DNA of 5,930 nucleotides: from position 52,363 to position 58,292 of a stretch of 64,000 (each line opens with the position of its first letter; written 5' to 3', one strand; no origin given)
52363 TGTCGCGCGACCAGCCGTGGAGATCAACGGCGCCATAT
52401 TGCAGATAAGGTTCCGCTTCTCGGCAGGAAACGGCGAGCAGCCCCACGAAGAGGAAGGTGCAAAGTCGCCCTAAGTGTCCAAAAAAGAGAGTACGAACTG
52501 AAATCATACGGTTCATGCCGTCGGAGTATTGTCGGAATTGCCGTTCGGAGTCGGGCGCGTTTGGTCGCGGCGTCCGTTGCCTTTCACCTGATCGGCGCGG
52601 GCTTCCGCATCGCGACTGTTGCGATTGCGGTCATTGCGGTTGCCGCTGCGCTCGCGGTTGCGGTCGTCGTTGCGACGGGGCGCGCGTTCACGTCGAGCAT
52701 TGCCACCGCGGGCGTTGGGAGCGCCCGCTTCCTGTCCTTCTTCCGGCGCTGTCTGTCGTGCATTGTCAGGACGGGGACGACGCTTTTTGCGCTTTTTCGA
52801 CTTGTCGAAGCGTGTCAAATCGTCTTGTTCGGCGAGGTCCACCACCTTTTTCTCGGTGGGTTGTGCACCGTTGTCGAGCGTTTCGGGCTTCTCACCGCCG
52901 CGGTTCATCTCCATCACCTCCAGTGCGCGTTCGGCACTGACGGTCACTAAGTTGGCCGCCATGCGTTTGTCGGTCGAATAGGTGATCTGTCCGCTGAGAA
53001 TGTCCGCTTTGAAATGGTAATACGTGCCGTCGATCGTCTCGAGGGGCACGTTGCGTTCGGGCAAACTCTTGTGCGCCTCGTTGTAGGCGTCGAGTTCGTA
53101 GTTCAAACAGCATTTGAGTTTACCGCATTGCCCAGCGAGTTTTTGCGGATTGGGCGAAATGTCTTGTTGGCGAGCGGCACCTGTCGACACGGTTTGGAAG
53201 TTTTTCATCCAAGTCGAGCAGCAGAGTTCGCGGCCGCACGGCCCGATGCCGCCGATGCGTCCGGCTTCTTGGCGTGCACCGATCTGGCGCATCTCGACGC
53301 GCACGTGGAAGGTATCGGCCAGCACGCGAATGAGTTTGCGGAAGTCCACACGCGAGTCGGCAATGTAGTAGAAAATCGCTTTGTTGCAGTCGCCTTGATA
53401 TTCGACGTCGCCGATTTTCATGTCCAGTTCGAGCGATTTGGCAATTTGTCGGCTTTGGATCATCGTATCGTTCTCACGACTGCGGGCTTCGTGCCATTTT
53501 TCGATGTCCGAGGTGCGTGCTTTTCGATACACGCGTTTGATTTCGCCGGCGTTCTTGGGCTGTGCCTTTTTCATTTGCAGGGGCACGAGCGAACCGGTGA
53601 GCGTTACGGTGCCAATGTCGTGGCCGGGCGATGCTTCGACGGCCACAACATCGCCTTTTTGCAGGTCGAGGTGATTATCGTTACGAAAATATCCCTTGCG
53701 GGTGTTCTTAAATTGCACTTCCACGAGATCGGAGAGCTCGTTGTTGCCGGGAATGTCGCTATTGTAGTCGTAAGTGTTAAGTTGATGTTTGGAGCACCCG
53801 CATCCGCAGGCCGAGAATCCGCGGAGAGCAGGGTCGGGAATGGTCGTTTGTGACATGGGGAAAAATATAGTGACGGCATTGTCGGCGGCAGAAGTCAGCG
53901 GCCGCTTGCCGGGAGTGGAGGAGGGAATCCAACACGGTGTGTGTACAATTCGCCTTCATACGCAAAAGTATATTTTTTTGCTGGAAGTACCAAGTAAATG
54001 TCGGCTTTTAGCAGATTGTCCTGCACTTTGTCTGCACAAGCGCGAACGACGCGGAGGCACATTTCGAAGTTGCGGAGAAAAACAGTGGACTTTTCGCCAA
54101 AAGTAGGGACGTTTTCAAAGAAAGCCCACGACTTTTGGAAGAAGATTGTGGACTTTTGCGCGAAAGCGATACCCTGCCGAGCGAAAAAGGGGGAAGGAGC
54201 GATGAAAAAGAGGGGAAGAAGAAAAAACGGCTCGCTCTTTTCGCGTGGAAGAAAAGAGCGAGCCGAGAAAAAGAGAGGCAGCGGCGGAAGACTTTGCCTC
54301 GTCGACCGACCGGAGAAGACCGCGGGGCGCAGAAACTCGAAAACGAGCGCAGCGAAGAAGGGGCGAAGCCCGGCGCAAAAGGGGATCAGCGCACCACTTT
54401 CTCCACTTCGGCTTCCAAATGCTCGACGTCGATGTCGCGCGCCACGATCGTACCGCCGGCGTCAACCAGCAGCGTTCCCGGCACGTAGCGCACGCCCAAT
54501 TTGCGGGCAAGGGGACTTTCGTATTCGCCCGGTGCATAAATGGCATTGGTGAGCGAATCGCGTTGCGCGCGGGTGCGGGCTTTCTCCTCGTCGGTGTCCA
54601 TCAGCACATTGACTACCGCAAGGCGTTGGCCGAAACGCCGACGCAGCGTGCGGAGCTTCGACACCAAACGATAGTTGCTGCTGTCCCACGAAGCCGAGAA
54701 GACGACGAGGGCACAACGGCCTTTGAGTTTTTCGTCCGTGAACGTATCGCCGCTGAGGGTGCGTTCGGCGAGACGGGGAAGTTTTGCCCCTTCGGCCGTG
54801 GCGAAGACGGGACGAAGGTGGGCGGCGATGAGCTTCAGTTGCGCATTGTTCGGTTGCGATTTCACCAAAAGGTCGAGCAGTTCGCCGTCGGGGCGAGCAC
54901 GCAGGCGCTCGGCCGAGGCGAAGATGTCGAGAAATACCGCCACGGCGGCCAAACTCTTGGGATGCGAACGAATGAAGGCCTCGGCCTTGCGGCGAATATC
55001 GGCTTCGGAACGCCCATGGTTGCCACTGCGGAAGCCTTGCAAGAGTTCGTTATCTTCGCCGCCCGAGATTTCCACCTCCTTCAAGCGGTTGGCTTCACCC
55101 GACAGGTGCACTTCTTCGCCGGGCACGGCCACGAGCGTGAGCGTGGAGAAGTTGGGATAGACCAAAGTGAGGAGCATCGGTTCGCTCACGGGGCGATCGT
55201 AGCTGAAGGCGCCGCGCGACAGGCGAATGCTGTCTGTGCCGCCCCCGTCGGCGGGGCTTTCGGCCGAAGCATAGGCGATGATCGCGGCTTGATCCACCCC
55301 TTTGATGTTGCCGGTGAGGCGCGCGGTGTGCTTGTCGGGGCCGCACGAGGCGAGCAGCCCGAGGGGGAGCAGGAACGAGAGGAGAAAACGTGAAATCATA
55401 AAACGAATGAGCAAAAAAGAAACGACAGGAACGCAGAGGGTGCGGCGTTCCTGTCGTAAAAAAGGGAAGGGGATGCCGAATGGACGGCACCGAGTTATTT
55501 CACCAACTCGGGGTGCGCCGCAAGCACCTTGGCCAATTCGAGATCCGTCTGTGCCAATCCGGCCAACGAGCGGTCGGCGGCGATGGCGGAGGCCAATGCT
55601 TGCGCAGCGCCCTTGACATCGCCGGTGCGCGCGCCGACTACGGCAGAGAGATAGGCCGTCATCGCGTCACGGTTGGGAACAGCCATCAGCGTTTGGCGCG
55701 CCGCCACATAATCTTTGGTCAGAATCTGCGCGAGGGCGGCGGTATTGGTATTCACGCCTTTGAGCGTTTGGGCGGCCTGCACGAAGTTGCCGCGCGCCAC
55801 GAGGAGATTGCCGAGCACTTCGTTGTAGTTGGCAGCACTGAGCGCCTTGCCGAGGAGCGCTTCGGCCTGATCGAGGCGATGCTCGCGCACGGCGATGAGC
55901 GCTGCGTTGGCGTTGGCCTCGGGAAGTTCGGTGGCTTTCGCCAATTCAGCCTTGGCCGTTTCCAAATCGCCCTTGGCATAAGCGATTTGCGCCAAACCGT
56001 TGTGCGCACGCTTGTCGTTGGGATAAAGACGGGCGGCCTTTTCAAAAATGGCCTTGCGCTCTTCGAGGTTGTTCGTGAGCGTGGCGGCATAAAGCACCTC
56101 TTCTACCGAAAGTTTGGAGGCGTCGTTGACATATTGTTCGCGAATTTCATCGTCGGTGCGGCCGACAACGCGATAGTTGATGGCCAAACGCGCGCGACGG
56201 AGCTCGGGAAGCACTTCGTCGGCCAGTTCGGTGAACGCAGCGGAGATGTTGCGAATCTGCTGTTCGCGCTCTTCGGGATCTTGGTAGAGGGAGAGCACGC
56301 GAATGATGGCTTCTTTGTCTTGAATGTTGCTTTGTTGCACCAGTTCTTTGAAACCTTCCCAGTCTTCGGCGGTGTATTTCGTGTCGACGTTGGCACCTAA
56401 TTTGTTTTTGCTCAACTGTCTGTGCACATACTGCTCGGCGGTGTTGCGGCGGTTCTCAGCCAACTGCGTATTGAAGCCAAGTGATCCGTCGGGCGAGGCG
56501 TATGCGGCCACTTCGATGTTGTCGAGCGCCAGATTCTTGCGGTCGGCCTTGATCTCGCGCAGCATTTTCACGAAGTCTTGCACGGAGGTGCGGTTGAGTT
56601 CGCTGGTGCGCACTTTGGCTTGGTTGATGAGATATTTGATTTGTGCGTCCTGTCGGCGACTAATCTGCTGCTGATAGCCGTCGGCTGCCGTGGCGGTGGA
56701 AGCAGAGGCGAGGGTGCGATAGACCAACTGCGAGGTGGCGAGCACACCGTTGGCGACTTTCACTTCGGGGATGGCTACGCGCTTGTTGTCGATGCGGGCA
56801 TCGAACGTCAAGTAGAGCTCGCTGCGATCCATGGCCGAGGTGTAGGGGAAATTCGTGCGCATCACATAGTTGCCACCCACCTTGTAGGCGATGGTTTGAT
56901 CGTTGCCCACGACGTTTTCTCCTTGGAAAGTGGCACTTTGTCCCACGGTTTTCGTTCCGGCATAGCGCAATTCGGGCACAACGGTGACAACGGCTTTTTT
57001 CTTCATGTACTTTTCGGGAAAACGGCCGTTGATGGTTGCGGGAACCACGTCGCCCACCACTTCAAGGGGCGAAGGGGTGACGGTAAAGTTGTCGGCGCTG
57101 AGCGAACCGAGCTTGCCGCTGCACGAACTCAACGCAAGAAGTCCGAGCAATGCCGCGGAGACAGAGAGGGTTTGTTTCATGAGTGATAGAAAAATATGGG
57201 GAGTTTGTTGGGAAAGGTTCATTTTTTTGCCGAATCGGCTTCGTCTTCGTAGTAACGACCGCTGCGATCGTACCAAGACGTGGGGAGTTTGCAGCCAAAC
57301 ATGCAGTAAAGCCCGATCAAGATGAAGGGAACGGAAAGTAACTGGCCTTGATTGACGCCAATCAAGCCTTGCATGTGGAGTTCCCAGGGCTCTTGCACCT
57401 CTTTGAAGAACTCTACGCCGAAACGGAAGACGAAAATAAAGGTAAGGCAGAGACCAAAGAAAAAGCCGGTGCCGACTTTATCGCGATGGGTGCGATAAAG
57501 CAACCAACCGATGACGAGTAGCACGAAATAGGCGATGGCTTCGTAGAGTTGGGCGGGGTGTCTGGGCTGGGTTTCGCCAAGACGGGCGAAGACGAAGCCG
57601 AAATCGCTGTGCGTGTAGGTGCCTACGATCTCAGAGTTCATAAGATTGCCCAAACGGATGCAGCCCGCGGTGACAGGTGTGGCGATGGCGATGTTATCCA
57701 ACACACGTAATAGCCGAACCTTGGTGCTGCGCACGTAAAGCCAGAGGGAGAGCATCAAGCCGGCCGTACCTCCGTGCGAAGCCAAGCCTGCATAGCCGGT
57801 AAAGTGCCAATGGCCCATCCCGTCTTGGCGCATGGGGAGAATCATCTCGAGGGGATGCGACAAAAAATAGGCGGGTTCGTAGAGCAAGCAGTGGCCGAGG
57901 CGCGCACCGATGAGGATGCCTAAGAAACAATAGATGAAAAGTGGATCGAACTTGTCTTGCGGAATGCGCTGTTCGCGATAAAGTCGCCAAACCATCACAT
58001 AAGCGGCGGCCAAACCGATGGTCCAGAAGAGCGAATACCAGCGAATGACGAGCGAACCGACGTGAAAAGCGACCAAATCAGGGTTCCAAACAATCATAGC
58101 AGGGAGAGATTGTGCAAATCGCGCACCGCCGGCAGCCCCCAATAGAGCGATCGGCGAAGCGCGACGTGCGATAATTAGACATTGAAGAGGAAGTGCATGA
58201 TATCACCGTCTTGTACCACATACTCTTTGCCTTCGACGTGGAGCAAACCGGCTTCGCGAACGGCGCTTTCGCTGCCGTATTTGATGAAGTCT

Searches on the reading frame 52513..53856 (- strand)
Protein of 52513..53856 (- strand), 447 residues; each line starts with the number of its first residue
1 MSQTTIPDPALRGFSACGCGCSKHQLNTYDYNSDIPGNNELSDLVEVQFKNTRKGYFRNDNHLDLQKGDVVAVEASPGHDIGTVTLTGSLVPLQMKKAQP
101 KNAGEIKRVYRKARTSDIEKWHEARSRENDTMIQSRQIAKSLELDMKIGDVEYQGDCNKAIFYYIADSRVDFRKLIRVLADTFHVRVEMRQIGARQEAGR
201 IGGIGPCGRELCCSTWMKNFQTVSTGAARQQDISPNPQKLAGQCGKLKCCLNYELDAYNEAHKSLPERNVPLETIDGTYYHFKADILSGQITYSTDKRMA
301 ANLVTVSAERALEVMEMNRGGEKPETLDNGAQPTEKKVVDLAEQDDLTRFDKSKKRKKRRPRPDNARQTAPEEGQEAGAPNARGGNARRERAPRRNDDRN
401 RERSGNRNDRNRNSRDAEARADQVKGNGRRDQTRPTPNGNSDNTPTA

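Call 51: search_protein_families(library=ncbifam, proteins=[window:52513-53856:-], max_evalue=0.00001)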
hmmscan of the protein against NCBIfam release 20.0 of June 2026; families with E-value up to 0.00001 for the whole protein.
window:52513-53856:- (447 aa): 1 family
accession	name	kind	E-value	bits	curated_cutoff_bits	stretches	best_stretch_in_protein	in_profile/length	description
NF041131.1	RicT_YaaT_fam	subfamily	7.9e-80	267.4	70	1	69-286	1-212/213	regulatory iron-sulfur-containing complex subunit RicT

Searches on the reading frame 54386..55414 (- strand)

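Call 80: search_protein_families(library=ncbifam, proteins=[window:54386-55414:-], max_evalue=0.5)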
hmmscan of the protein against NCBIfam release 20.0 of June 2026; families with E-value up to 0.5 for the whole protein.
window:54386-55414:- (342 aa): 3 families
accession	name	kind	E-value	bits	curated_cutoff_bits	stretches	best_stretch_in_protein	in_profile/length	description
NF041054.1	WAxxUGC_long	equivalog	9e-05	21.9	300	1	209-325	81-196/354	ResA-like WAxxUGC motif-containing protein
TIGR02527.1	dot_icm_IcmQ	equivalog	0.039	13.6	99.1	1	238-290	10-64/179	Dot/Icm secretion system protein IcmQ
TIGR00385.1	dsbE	subfamily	0.16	11.5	123.15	1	217-326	47-153/173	DsbE family thiol:disulfide interchange protein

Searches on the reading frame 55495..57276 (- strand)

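Call 51: search_protein_families(library=ncbifam, proteins=[window:55495-57276:-], max_evalue=0.00001)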
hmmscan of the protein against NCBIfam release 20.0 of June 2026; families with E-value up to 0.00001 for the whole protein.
window:55495-57276:- (593 aa): 0 families

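Call 81: search_protein_families(library=pfam, proteins=[window:55495-57276:-], max_evalue=0.001)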
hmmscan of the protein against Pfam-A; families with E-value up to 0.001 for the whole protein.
window:55495-57276:- (593 aa): 3 families
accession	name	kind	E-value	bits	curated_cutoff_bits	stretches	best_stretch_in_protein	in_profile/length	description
PF14559.12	TPR_19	-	7.2e-08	33.1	25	1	409-450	12-53/68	Tetratricopeptide repeat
PF13181.12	TPR_8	-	4.5e-05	23.7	25.7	0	423-454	2-33/34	Tetratricopeptide repeat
PF13432.12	TPR_16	-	7.9e-05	23.5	32.7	0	410-449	19-58/65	Tetratricopeptide repeat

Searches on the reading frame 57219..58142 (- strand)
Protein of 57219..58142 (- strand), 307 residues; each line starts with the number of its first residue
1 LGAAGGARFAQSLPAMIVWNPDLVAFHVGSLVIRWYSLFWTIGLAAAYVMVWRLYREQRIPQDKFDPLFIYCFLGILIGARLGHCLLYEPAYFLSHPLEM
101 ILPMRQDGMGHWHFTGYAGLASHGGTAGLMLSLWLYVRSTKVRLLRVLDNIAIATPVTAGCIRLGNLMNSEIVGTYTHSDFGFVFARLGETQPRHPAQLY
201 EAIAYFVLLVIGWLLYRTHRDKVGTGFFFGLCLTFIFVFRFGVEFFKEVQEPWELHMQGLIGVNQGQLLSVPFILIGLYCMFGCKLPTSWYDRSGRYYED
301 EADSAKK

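Call 51: search_protein_families(library=ncbifam, proteins=[window:57219-58142:-], max_evalue=0.00001)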
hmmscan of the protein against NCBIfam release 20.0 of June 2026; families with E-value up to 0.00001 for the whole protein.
window:57219-58142:- (307 aa): 5 families
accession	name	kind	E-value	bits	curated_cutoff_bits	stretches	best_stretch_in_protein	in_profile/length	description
TIGR00544.1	lgt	equivalog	1.1e-40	139.8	118.9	1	23-282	12-267/280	prolipoprotein diacylglyceryl transferase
NF000775.0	PRK00052.2-5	equivalog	8.4e-30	104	428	1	16-285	3-278/288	prolipoprotein diacylglyceryl transferase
NF000784.0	PRK00052.4-5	subfamily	4.8e-18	65.3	409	1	24-186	4-154/298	prolipoprotein diacylglyceryl transferase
NF000779.0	PRK00052.3-5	equivalog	3.7e-13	49.9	405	1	23-281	8-243/257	prolipoprotein diacylglyceryl transferase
NF000778.0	PRK00052.3-4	equivalog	4.4e-13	49.5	334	1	25-277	5-237/252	prolipoprotein diacylglyceryl transferase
